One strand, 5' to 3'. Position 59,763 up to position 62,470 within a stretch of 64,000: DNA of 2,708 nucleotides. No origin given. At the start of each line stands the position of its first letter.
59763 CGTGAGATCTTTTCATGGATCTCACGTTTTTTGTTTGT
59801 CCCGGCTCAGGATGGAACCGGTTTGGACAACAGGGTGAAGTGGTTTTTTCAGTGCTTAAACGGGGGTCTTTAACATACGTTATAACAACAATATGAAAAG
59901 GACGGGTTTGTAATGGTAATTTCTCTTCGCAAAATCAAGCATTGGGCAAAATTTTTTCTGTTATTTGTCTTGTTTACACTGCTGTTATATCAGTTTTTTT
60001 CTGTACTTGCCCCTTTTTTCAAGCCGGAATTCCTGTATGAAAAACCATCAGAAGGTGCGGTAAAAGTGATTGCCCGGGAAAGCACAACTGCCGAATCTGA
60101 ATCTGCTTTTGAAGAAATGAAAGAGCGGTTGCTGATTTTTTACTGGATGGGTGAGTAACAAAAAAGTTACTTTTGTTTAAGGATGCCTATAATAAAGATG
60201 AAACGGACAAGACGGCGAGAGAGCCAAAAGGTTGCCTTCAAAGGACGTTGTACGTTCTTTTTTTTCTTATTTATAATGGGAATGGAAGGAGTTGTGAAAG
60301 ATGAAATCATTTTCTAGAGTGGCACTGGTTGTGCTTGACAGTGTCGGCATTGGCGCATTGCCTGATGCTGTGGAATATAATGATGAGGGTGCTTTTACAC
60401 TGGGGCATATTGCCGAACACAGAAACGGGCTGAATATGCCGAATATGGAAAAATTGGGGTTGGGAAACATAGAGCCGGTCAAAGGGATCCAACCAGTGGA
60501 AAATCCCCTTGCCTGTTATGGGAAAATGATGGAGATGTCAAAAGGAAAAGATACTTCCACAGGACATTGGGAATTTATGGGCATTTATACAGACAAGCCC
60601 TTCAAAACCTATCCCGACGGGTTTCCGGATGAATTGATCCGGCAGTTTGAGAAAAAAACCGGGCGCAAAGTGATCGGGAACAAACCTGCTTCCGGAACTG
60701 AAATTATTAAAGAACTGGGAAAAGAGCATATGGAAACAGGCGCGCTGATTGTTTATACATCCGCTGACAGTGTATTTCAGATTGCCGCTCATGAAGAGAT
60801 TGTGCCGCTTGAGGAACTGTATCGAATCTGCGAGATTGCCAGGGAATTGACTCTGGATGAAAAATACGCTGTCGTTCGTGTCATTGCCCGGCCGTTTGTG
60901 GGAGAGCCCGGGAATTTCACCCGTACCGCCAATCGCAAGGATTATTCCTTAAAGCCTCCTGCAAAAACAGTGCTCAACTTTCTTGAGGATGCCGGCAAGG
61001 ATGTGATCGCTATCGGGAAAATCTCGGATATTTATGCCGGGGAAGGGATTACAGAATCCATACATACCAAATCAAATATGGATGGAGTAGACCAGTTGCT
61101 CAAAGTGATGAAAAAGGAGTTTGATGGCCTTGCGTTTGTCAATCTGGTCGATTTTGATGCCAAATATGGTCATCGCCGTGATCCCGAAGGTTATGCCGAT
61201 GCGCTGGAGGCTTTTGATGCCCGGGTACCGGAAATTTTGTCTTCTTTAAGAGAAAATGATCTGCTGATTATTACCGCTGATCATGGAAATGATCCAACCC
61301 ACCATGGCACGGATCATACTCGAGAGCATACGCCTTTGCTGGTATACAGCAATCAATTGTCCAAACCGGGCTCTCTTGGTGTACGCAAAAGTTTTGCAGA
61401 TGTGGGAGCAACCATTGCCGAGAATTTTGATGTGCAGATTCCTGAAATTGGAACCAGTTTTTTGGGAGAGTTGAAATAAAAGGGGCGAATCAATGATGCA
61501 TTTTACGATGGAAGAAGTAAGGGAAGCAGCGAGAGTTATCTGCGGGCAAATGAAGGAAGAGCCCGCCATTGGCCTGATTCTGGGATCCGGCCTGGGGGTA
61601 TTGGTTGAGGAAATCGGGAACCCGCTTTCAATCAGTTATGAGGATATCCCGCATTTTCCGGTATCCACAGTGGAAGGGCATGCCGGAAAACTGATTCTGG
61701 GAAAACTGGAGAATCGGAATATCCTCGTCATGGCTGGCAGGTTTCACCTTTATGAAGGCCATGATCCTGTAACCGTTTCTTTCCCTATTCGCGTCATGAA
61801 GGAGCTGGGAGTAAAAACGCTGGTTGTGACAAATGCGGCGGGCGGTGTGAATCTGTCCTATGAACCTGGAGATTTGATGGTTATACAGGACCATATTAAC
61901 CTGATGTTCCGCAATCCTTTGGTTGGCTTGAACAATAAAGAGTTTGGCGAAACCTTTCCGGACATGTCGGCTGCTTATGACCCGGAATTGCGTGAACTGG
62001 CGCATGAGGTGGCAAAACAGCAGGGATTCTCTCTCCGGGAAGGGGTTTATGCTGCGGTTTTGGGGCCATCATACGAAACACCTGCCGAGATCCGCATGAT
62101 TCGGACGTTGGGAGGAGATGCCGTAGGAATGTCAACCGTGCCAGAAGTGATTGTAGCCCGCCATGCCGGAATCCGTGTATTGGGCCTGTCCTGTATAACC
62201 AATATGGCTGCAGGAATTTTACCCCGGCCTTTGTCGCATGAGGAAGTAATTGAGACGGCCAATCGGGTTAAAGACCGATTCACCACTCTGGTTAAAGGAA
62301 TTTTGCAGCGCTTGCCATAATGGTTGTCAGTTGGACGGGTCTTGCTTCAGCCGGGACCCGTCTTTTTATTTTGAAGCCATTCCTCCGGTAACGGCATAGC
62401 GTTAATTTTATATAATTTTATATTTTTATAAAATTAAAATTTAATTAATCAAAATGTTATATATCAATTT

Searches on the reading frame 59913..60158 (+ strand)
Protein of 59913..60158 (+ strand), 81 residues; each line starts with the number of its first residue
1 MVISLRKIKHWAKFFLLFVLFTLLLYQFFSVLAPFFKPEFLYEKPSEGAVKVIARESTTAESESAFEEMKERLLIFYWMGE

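Call 49: search_protein_families(library=pfam, proteins=[window:59913-60158:+], max_evalue=0.00001)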
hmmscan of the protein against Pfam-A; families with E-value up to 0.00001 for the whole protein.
window:59913-60158:+ (81 aa): 1 family
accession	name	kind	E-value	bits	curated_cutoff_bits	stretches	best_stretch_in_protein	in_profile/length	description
PF14004.11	DUF4227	-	1e-14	54.7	27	1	6-81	1-71/71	Protein of unknown function (DUF4227)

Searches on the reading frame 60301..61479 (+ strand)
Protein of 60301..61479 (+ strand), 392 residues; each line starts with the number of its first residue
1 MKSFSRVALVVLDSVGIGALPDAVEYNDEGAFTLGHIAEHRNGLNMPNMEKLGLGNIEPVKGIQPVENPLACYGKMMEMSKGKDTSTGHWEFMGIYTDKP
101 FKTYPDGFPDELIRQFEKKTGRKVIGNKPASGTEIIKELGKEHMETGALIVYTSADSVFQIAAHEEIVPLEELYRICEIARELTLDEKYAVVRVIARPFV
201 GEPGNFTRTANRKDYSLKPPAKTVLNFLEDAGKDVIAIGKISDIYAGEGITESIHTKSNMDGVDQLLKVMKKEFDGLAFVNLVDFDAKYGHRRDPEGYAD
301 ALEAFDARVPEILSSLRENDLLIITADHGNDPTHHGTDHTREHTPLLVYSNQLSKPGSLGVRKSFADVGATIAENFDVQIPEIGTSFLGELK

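Call 49: search_protein_families(library=pfam, proteins=[window:60301-61479:+], max_evalue=0.00001)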
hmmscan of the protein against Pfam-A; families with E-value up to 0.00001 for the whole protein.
window:60301-61479:+ (392 aa): 1 family
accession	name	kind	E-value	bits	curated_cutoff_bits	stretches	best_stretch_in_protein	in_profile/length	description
PF01676.23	Metalloenzyme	-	3.3e-48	164.8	24.3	1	6-378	2-250/252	Metalloenzyme superfamily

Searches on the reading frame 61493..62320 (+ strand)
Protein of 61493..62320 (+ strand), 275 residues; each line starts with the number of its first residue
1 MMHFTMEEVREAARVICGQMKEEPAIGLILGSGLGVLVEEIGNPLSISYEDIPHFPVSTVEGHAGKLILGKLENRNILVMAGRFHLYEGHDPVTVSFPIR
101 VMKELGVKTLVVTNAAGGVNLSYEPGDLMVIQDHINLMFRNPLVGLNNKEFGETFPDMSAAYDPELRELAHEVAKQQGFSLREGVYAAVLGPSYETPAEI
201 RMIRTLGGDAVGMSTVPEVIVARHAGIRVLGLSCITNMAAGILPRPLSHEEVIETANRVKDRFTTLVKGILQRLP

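Call 49: search_protein_families(library=pfam, proteins=[window:61493-62320:+], max_evalue=0.00001)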
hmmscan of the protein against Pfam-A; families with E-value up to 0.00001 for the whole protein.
window:61493-62320:+ (275 aa): 1 family
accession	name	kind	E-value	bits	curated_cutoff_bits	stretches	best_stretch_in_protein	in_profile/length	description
PF01048.26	PNP_UDP_1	-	4.9e-62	209.8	25.1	1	26-271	2-232/233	Phosphorylase superfamily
